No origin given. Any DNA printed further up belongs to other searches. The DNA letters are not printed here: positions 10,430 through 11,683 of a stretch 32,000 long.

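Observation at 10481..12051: High-G+C two-gene cassette (SPFH lipoprotein + small membrane protein) that looks horizontally acquired, possibly from a high-GC Gram-positive donor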

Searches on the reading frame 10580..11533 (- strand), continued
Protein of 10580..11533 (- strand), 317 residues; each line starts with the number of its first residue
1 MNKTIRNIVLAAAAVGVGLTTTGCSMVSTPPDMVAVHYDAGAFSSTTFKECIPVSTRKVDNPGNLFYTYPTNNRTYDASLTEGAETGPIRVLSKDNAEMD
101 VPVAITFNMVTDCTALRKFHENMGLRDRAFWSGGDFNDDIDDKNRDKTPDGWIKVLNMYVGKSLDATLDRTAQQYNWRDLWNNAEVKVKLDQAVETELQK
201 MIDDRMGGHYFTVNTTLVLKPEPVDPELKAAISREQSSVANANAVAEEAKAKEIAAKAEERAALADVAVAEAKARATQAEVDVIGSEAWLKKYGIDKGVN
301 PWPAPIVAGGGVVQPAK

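Call 28: search_protein_families(library=ncbifam, proteins=[window:10580-11533:-], max_evalue=0.01)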
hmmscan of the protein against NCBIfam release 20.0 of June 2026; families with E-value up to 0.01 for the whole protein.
window:10580-11533:- (317 aa): 0 families

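Call 35: search_dna_similar(query=window:10580-11533:-, collection=phages, mode=protein, max_evalue=0.001, max_rows=30, rows=spread)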
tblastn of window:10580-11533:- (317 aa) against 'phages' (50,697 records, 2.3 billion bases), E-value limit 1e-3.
Records with a match: 118; places in all: 118; records where one place covers at least 80% of the query: 55.
Best place of each record, by identity: <60% 118.
By first word of the organism name: Mycobacterium 115; Rhodococcus 2; Corynebacterium 1.
By host as written in the record: Mycobacterium smegmatis mc2 155 70; Mycobacterium smegmatis mc#155 31; Mycobacterium smegmatis mc2155 5; Mycobacterium smegamtis mc2 155 4; Mycobacterium chelonae ATCC 35752_DMP1 2; Rhodococcus equi 2; Mycolicibacterium smegmatis MC2 155 1; Corynebacterium glutamicum MB001 1; and 2 more.
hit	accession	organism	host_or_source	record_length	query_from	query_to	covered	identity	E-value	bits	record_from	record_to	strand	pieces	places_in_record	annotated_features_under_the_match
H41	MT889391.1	Mycobacterium phage MiniMac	Mycobacterium smegmatis mc#155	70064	24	316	92%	35.2%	4e-31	129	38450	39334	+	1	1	50: band-7-like membrane protein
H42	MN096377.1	Mycobacterium phage Finnry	Mycobacterium smegmatis mc#155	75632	24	316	92%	34.9%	8e-30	125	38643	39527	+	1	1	48: band-7-like membrane protein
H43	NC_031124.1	Mycobacterium phage Gardann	Mycobacterium smegmatis mc#155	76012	24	311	91%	35.3%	1e-30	127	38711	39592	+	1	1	lipoprotein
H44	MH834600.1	Mycobacterium phage BigCheese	Mycobacterium smegmatis mc2 155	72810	24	311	91%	35.3%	2e-30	127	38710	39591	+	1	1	52: hypothetical protein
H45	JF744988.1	Mycobacterium phage Faith1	Mycobacterium smegmatis mc2 155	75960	24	311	91%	35.3%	2e-30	127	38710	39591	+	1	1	52: hypothetical protein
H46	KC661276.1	Mycobacterium phage Winky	Mycobacterium smegmatis mc2 155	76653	24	311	91%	35.3%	2e-30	127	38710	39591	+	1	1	52: hypothetical protein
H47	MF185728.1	Mycobacterium phage Finemlucis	Mycobacterium smegmatis mc#155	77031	24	311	91%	35.3%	2e-30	127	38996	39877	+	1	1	52: band-7-like membrane protein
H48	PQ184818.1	Mycobacterium phage Douge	Mycobacterium smegmatis mc#155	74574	24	311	91%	35.3%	3e-30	126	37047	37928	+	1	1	47: hypothetical protein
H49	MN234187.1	Mycobacterium phage DyoEdafos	Mycobacterium smegmatis mc2 155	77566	24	311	91%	35.0%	1e-29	124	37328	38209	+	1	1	50: hypothetical protein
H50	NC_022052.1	Mycobacterium phage Whirlwind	Mycobacterium smegamtis mc2 155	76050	24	310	91%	34.6%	1e-29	124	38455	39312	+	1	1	49: lipoprotein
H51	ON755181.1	Mycobacterium phage DuncansLeg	Mycobacterium smegmatis mc2 155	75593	24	310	91%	34.2%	1e-28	122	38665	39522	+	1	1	48: band-7-like membrane protein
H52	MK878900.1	Mycobacterium phage MsGreen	Mycobacterium smegmatis mc2 155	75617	24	310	91%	34.2%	1e-28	121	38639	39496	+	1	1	48: hypothetical protein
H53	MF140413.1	Mycobacterium phage Kingsolomon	Mycobacterium smegmatis mc2 155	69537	24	310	91%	34.2%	1e-28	121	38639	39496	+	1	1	48: hypothetical protein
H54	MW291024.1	Mycobacterium phage Jubie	Mycobacterium smegmatis mc2 155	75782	24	310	91%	33.9%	9e-28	119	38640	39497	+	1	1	48: band-7-like membrane protein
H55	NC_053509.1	Mycobacterium phage Tourach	Mycobacterium smegmatis mc2 155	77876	61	309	79%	33.2%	9e-24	107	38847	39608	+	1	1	51: hypothetical protein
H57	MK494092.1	Mycobacterium phage Silverleaf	Mycobacterium smegmatis mc2 155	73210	69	310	76%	31.2%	4e-17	88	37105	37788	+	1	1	48: band-7-like membrane protein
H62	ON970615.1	Mycobacterium phage Baudelaire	Mycobacterium chelonae ATCC 35752_DMP1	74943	30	238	66%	34.0%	3e-28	120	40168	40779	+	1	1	57: band-7-like membrane protein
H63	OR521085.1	Corynebacterium phage PSonyx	Corynebacterium glutamicum MB001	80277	24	232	66%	32.1%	3e-26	114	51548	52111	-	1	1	94: band-7-like membrane protein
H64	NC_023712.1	Mycobacterium phage Firecracker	Mycobacterium smegmatis mc2 155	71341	31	230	63%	26.9%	3e-14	79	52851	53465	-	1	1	85: lipoprotein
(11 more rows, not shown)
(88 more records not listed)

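Call 36: search_dna_similar(query=window:10580-11533:-, collection=plasmids, mode=protein, max_evalue=0.001, max_rows=20)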
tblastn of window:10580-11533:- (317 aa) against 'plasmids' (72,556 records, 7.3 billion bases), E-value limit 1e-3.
Records with a match: 1; places in all: 1; records where one place covers at least 80% of the query: 0.
Best place of each record, by identity: <60% 1.
By first word of the organism name: Rhodococcus 1.
By predicted mobility (MOB-suite, as given by PLSDB): non-mobilizable 1.
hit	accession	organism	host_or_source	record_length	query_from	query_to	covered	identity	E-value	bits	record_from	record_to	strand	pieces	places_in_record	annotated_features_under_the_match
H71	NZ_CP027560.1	Rhodococcus rhodochrous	mixed culture,sewage tank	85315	24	227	64%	31.9%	3e-23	107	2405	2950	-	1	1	SPFH domain-containing protein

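Call 37: get_annotated_region(hit=H41, flank=1500)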
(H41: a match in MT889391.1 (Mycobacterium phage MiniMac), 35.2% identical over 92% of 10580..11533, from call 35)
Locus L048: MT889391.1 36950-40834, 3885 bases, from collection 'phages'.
description: Mycobacterium phage MiniMac, complete genome.
organism: Mycobacterium phage MiniMac (NCBI taxid 2776880)
taxonomy: Viruses; Duplodnaviria; Heunggongvirae; Uroviricota; Caudoviricetes; Vilmaviridae; Lclasvirinae; Lumosvirus
host: Mycobacterium smegmatis mc#155; source: soil; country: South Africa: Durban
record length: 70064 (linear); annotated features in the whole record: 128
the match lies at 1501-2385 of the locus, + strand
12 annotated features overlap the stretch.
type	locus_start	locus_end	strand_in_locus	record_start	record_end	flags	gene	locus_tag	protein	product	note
CDS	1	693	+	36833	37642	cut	46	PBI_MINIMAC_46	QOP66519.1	metallophosphoesterase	-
CDS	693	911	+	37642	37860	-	47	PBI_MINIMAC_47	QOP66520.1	hypothetical protein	-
CDS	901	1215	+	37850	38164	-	48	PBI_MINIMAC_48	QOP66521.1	hypothetical protein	-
CDS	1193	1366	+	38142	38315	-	49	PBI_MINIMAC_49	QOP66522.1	hypothetical protein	-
CDS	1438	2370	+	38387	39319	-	50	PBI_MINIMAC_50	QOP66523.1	band-7-like membrane protein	-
tRNA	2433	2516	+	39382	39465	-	51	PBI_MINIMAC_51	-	tRNA-Tyr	tRNA-Tyr(gta)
CDS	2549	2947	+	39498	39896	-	52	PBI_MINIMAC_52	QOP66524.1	hypothetical protein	-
CDS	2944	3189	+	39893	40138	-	53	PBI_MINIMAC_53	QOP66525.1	hypothetical protein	-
CDS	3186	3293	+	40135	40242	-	54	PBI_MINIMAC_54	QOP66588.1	hypothetical protein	-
CDS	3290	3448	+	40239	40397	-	55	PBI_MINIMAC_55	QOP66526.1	hypothetical protein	-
CDS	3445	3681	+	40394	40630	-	56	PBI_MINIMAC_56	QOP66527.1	hypothetical protein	-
CDS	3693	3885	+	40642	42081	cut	57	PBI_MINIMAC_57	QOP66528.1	Ro-like RNA binding protein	-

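Call 38: get_annotated_region(hit=H57, flank=1500)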
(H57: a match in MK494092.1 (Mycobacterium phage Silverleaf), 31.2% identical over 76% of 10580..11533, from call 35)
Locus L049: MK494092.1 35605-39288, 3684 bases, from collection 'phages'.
description: Mycobacterium phage Silverleaf, complete genome.
organism: Mycobacterium phage Silverleaf (NCBI taxid 2517969)
taxonomy: Viruses; Duplodnaviria; Heunggongvirae; Uroviricota; Caudoviricetes; Vilmaviridae; Lclasvirinae; Bronvirus; Bronvirus silverleaf
host: Mycobacterium smegmatis mc2 155; source: -; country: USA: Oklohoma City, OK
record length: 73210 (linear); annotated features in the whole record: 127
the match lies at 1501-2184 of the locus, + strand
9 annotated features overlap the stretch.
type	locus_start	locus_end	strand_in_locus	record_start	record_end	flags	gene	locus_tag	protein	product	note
CDS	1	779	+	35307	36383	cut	45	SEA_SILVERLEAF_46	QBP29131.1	esterase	-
CDS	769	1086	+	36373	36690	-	46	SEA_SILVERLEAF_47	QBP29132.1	hypothetical protein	-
CDS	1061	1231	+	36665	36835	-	47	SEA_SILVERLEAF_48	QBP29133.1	hypothetical protein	-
CDS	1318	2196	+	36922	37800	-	48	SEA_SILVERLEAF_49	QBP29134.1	band-7-like membrane protein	-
CDS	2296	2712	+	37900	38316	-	49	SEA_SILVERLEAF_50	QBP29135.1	hypothetical protein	-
CDS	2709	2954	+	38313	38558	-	50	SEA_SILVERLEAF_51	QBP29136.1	hypothetical protein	-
CDS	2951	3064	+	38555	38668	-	51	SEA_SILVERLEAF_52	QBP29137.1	hypothetical protein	-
CDS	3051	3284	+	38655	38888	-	52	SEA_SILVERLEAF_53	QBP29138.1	hypothetical protein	-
CDS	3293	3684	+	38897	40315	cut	53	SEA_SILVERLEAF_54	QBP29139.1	Ro-like RNA binding protein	-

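Call 39: get_annotated_region(hit=H62, flank=1500)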
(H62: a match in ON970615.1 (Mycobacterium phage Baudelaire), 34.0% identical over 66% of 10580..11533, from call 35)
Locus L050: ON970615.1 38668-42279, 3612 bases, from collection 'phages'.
description: Mycobacterium phage Baudelaire, complete genome.
organism: Mycobacterium phage Baudelaire (NCBI taxid 2965205)
taxonomy: Viruses; Duplodnaviria; Heunggongvirae; Uroviricota; Caudoviricetes; Vilmaviridae; Lclasvirinae
host: Mycobacterium chelonae ATCC 35752_DMP1; source: soil; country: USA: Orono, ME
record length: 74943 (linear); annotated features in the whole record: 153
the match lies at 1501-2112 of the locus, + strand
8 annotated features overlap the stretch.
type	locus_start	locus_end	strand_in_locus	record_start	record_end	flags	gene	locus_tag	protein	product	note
CDS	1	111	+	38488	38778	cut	53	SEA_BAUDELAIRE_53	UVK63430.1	BrnT-like toxin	toxin in toxin/antitoxin system, BrnT-like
CDS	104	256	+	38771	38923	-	54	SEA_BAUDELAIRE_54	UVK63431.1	hypothetical protein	-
CDS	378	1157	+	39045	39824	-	55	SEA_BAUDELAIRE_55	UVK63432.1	phosphoesterase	-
CDS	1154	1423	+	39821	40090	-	56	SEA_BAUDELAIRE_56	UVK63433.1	hypothetical protein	-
CDS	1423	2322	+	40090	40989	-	57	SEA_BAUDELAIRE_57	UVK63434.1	band-7-like membrane protein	membrane protein, Band-7 -like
CDS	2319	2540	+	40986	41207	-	58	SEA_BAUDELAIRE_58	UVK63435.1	membrane protein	-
CDS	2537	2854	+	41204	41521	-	59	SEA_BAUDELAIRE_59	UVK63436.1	hypothetical protein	-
CDS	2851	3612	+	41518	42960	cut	60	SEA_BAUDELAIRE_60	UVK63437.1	Ro-like RNA binding protein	-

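Call 40: get_annotated_region(hit=H63, flank=1500)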
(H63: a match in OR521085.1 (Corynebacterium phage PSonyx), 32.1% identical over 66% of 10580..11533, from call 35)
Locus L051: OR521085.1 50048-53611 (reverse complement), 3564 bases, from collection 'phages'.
description: Corynebacterium phage PSonyx, complete genome.
organism: Corynebacterium phage PSonyx (NCBI taxid 3051764)
taxonomy: Viruses; Duplodnaviria; Heunggongvirae; Uroviricota; Caudoviricetes
host: Corynebacterium glutamicum MB001; source: pond; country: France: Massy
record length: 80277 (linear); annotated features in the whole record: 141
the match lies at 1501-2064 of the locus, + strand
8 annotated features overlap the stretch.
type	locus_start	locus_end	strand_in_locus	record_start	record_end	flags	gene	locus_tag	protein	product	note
CDS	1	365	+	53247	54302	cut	98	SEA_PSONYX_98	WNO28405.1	RecT-like DNA pairing protein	-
CDS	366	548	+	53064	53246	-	97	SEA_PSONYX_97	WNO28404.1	membrane protein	-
CDS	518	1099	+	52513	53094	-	96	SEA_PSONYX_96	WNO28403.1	SSB protein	-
CDS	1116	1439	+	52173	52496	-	95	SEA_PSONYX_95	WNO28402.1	membrane protein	-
CDS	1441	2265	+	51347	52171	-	94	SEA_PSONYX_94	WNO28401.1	band-7-like membrane protein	-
CDS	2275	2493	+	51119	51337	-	93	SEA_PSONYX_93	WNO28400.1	hypothetical protein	-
CDS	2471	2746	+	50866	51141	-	92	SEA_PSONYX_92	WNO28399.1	hypothetical protein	-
CDS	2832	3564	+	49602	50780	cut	91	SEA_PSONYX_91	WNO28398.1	RtcB-like RNA ligase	-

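Call 41: get_annotated_region(hit=H64, flank=1500)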
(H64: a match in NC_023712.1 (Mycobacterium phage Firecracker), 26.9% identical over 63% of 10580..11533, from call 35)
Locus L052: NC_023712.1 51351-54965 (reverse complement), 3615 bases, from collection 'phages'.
description: Mycobacterium phage Firecracker, complete genome.
organism: Mycobacterium phage Firecracker (NCBI taxid 2922998)
taxonomy: Viruses; Duplodnaviria; Heunggongvirae; Uroviricota; Caudoviricetes; Corndogvirus; Corndogvirus firecracker
host: Mycobacterium smegmatis mc2 155; source: compost soil; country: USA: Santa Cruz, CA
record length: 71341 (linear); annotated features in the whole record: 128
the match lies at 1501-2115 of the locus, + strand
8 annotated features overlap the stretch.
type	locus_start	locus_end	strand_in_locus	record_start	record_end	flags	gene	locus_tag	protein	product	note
CDS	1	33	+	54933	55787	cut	91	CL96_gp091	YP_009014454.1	Ku-like DNA end binding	gp91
CDS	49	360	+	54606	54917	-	90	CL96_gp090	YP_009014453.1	HTH DNA binding protein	gp90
CDS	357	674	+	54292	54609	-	89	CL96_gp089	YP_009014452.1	hypothetical protein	gp89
CDS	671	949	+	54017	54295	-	88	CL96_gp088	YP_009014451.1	hypothetical protein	gp88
CDS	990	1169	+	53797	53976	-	87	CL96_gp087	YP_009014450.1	hypothetical protein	gp87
CDS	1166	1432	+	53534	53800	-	86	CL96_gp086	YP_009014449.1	hypothetical protein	gp86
CDS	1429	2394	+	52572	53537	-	85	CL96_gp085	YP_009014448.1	lipoprotein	gp85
CDS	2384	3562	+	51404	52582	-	84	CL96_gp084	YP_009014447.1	DNA polymerase processivity factor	gp84; DNA pol III beta subunit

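Call 42: get_annotated_region(hit=H71, flank=3000)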
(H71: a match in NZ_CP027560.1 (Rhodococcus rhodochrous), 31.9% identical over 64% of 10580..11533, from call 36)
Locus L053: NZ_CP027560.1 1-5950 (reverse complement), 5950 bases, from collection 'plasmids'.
description: Rhodococcus rhodochrous strain BX2 plasmid unnamed3, complete sequence
organism: Rhodococcus rhodochrous (NCBI taxid 1829)
taxonomy: Bacteria; Actinomycetota; Actinomycetes; Mycobacteriales; Nocardiaceae; Rhodococcus; Rhodococcus rhodochrous
host: -; source: mixed culture,sewage tank; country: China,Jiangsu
typing (MOB-suite, as given by PLSDB): non-mobilizable
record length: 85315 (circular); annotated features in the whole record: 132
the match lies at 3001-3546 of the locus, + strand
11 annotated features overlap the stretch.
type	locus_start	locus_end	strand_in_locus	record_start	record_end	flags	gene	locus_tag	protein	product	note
CDS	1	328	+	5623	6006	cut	-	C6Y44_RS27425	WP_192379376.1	hypothetical protein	-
CDS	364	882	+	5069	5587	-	-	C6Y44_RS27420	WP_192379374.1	single-stranded DNA-binding protein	-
CDS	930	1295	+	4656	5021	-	-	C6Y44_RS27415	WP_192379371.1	hypothetical protein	-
CDS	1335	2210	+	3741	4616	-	-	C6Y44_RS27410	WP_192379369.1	DUF2303 family protein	-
CDS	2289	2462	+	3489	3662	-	-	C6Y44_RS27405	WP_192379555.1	hypothetical protein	-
CDS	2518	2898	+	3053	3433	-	-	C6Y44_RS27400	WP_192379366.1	hypothetical protein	-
CDS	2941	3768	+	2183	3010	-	-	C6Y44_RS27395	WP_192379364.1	SPFH domain-containing protein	-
CDS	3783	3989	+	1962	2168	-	-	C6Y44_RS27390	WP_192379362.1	hypothetical protein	-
CDS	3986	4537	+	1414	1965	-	-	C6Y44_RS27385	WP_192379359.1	hypothetical protein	-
CDS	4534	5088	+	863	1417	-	-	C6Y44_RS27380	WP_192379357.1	hypothetical protein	-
CDS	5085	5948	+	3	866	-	-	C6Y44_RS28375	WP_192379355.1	3'-5' exoribonuclease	-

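Call 43: find_encoding_contigs(protein=P0005, flank=8000, max_places=2)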
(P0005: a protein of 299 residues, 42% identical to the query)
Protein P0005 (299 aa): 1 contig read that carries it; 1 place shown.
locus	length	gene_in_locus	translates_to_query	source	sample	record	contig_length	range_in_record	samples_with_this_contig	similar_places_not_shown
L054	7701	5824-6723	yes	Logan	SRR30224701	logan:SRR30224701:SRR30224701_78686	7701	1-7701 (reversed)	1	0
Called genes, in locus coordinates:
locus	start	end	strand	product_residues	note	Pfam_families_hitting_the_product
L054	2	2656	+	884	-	?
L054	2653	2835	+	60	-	-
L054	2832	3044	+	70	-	-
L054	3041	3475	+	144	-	-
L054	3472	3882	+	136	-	PF02467:Whib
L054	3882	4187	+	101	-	-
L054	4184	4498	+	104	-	-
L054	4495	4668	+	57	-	-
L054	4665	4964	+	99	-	-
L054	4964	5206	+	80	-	PF02467:Whib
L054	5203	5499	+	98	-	-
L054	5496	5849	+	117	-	-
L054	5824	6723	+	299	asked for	PF01145:Band_7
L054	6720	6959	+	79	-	-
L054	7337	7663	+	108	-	-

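Call 44: find_encoding_contigs(protein=P0006, flank=8000, max_places=2)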
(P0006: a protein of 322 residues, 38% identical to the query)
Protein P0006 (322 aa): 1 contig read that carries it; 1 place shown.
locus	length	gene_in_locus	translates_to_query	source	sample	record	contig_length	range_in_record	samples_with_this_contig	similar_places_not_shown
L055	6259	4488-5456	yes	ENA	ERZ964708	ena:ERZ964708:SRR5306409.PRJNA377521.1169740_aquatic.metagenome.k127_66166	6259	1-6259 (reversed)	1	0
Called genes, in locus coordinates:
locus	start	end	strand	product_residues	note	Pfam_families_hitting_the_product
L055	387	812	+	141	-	-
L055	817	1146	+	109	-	-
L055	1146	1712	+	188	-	-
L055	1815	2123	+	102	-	-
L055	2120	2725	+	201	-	-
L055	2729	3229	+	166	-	-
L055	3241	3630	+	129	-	-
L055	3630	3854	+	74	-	-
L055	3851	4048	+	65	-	-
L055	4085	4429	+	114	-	-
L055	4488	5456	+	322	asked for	-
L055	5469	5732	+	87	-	-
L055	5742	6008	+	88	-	-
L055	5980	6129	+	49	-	-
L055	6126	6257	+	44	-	?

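Call 45: find_encoding_contigs(protein=window:10580-11533:-, flank=10000, max_places=8)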
Protein window:10580-11533:- (317 aa): 9 contigs read that carry it; 5 places shown.
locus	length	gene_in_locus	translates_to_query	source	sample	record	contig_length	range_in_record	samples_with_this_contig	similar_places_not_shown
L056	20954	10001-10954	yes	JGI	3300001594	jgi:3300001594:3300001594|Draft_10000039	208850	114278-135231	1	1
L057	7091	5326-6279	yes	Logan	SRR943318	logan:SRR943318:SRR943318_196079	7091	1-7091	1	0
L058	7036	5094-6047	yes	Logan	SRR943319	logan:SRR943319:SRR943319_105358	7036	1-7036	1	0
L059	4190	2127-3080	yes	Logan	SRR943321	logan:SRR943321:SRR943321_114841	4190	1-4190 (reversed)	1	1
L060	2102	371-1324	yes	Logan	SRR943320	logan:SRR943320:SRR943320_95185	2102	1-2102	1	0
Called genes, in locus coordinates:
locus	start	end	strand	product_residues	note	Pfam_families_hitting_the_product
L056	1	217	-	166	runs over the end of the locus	PF00929:RNase_T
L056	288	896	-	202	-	PF16473:Rv2179c-like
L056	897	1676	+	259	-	-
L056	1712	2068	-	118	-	-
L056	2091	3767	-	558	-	PF03485:Arg_tRNA_synt_N, PF00750:tRNA-synt_1d, PF00133:tRNA-synt_1 (faint), PF05746:DALR_1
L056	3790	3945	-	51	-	-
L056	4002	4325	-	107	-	PF00117:GATase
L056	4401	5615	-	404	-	PF06418:CTP_synth_N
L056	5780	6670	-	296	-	PF01931:NTPase_I-T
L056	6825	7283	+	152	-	PF00583:Acetyltransf_1, PF13673:Acetyltransf_10 (weak), PF13508:Acetyltransf_7 (weak)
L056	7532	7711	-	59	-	-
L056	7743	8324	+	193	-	PF07963:N_methyl (weak)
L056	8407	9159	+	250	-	PF03372:Exo_endo_phos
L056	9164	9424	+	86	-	-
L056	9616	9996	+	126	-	-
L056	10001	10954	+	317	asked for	PF01145:Band_7 (weak)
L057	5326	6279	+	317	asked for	PF01145:Band_7 (weak)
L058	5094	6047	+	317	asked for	PF01145:Band_7 (weak)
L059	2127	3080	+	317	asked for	PF01145:Band_7 (weak)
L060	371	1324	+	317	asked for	PF01145:Band_7 (weak)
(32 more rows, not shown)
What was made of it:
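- Checked: The same arrangement is present on nine contigs from NCBI, JGI and Logan records (call 45).
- The same junctions appear on nine contigs from NCBI, JGI and Logan records, including an 812,921-bp contig (call 45).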
